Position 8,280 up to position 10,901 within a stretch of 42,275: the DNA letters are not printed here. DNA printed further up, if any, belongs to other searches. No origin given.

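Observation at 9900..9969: A10 tract exactly at the portal/MuF domain junction, with both alternative frames closing within about 15 codons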

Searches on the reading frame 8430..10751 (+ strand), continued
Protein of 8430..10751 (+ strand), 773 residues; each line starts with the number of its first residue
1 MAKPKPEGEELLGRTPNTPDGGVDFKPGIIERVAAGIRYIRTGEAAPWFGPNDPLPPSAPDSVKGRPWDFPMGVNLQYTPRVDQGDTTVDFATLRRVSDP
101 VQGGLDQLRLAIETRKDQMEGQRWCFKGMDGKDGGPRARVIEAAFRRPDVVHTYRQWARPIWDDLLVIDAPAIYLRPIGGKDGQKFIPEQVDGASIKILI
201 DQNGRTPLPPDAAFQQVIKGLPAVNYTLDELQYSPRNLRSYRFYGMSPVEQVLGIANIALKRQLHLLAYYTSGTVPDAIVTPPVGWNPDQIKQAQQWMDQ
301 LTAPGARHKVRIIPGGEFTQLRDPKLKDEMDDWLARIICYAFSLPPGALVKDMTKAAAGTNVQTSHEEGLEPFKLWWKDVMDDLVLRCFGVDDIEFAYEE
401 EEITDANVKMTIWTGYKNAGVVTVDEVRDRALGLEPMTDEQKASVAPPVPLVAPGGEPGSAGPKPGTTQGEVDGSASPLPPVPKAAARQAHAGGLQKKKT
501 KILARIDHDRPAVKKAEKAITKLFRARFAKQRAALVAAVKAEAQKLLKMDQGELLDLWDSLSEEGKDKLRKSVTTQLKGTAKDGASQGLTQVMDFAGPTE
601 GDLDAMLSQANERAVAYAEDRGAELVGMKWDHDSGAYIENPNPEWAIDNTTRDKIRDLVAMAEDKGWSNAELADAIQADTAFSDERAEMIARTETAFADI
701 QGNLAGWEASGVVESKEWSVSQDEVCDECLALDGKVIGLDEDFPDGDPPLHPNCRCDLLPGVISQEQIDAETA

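Call 24: find_related_loci(query=A2, collection=viral_contigs, flank=2500)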
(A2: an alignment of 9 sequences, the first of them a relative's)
Query A2 (472 aa) in viral_contigs; peptide patterns used: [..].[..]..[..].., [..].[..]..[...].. (x = any residue, [..] = any of these).
600 stretches matched a pattern (row limit reached: there are more); 517 encode a relative of the query (tblastn E <= 1e-3); the best 80 are kept; 80 distinct loci.
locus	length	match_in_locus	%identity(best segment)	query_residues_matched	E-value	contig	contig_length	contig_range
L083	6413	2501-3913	55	7-468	1e-162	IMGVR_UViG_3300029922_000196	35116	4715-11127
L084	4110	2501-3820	58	8-459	3e-161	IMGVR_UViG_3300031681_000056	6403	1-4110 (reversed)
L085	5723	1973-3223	60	16-435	4e-159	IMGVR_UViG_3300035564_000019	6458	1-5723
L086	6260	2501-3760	58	8-430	1e-152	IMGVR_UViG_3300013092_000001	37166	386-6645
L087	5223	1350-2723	55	5-445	1e-148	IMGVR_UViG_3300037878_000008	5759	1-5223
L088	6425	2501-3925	51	7-421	1e-144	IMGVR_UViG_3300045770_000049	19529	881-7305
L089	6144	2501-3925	51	7-421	8e-144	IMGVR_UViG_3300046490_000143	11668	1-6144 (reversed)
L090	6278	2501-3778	52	7-430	6e-144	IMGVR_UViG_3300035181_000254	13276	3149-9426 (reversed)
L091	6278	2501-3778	54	7-430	2e-143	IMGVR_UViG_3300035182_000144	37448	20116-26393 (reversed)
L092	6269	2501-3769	52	6-434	2e-143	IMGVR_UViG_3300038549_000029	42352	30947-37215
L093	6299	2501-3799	52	7-437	2e-142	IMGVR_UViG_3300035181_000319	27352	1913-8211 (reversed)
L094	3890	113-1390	52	7-430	3e-142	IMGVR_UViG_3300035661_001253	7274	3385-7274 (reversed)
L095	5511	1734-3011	52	7-430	6e-141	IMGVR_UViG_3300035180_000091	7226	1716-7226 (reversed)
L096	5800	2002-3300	52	7-437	3e-145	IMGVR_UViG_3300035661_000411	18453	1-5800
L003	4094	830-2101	54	10-435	5e-139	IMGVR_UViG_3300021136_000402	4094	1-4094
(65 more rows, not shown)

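Call 33: find_related_loci(query=A1, collection=genome_contigs, flank=3000)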
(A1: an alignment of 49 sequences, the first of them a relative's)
Query A1 (773 aa) in genome_contigs; peptide patterns used: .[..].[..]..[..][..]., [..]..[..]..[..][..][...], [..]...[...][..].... (x = any residue, [..] = any of these).
600 stretches matched a pattern (row limit reached: there are more); 566 encode a relative of the query (tblastn E <= 1e-3); the best 80 are kept; 80 distinct loci.
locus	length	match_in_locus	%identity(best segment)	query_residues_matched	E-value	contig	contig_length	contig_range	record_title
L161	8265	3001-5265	40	21-771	1e-157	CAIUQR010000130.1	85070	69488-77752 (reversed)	MAG: uncultured delta proteobacterium isolate VK4_bin-1304 genome assembly, contig: bin-1304:130/155, whole genome shotg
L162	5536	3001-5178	41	27-769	1e-157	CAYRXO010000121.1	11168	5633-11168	MAG TPA_asm: uncultured Candidatus Accumulibacter sp. isolate binchicken_co14_281 genome assembly, contig: NODE_6917_len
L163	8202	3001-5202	40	28-769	2e-153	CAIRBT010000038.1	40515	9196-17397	MAG: uncultured Geobacteraceae bacterium isolate E14_bin-2280 genome assembly, contig: bin-2280:038/191, whole genome sh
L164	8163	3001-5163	41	18-760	3e-152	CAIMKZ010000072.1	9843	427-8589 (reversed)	MAG: uncultured Acidobacteriaceae bacterium isolate MJ-time_bin-1738 genome assembly, contig: bin-1738:072/106, whole ge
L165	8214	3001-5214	40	25-760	4e-152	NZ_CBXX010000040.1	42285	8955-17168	Herbaspirillum sp. RV1423, whole genome shotgun sequence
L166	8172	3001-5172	41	25-765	2e-151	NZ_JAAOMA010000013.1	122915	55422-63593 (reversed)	Chromobacterium fluminis strain HSC-31F16 NODE_13_length_122915_cov_15.823167, whole genome shotgun sequence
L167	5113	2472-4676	38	25-767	2e-148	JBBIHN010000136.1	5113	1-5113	MAG: candidate division WOR-3 bacterium isolate TCF170221_bin_115 NODE_13234_length_5113_cov_4.142744, whole genome shot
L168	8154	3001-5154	40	25-760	1e-143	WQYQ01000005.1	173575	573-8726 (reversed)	MAG: Betaproteobacteria bacterium isolate Emb289P4bin18 Ga0123357_10000011, whole genome shotgun sequence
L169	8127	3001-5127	38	29-763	2e-142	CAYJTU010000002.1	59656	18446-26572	MAG TPA_asm: uncultured Moraxellaceae bacterium isolate ERP125453_co1_470 genome assembly, contig: NODE_325_length_59656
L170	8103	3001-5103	38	25-760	2e-141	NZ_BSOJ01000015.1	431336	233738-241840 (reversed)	Limnobacter litoralis strain NBRC 105857 sequence15, whole genome shotgun sequence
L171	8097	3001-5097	36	29-760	4e-141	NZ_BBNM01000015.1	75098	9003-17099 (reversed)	Acinetobacter soli strain KCTC 22184, whole genome shotgun sequence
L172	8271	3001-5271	38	35-770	2e-139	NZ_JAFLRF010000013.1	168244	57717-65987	Trinickia mobilis strain DHG64 scaffold13, whole genome shotgun sequence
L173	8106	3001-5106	37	29-760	2e-139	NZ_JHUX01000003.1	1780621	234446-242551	Alkanindiges illinoisensis DSM 15370 Q337DRAFT_scaffold00001.1_C, whole genome shotgun sequence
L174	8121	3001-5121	38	8-760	3e-137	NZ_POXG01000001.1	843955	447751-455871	Neisseria sicca strain C2010005502 C2010005502_S29_ctg_3132, whole genome shotgun sequence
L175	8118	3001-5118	40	48-760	5e-137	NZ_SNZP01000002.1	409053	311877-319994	Paludibacterium purpuratum strain CECT 8976 Ga0244630_102, whole genome shotgun sequence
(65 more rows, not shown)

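Call 48: get_annotated_region(hit=H2, flank=1500)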
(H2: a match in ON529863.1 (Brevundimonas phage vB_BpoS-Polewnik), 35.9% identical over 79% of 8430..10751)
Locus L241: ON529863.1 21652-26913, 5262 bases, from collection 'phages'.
description: Brevundimonas phage vB_BpoS-Polewnik, complete genome.
organism: Brevundimonas phage vB_BpoS-Polewnik (NCBI taxid 2948606)
taxonomy: Viruses; Duplodnaviria; Heunggongvirae; Uroviricota; Caudoviricetes
host: Brevundimonas pondensis LVF1; source: sewage; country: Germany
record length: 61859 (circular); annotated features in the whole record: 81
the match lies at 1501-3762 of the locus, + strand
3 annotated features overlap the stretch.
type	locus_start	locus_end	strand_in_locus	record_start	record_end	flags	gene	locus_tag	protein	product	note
CDS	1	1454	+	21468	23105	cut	-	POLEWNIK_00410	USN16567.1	terminase large subunit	-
CDS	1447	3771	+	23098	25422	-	-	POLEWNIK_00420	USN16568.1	putative portal protein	-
CDS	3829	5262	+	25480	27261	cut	-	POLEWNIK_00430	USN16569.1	hypothetical protein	-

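Call 66: find_encoding_contigs(protein=P0002, flank=300, max_places=2)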
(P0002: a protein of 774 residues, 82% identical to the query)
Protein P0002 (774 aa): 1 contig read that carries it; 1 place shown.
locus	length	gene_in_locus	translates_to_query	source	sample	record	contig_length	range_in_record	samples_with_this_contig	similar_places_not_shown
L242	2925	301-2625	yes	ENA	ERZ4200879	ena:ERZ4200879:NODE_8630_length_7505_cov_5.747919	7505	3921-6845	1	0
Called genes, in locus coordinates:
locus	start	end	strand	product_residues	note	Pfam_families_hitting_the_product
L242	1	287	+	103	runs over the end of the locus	-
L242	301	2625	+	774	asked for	PF04860:Phage_portal, PF04233:Phage_Mu_F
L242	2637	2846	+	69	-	-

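Call 67: find_encoding_contigs(protein=P0012, flank=300, max_places=2)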
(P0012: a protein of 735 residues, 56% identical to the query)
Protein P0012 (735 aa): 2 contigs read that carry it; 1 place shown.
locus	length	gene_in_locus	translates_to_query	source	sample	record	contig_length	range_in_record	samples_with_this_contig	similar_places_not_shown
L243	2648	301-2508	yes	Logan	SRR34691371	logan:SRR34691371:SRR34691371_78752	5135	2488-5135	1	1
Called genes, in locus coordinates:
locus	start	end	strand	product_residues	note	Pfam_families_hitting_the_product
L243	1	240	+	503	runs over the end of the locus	PF17289:Terminase_6C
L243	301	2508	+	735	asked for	PF04860:Phage_portal, PF04233:Phage_Mu_F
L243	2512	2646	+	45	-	?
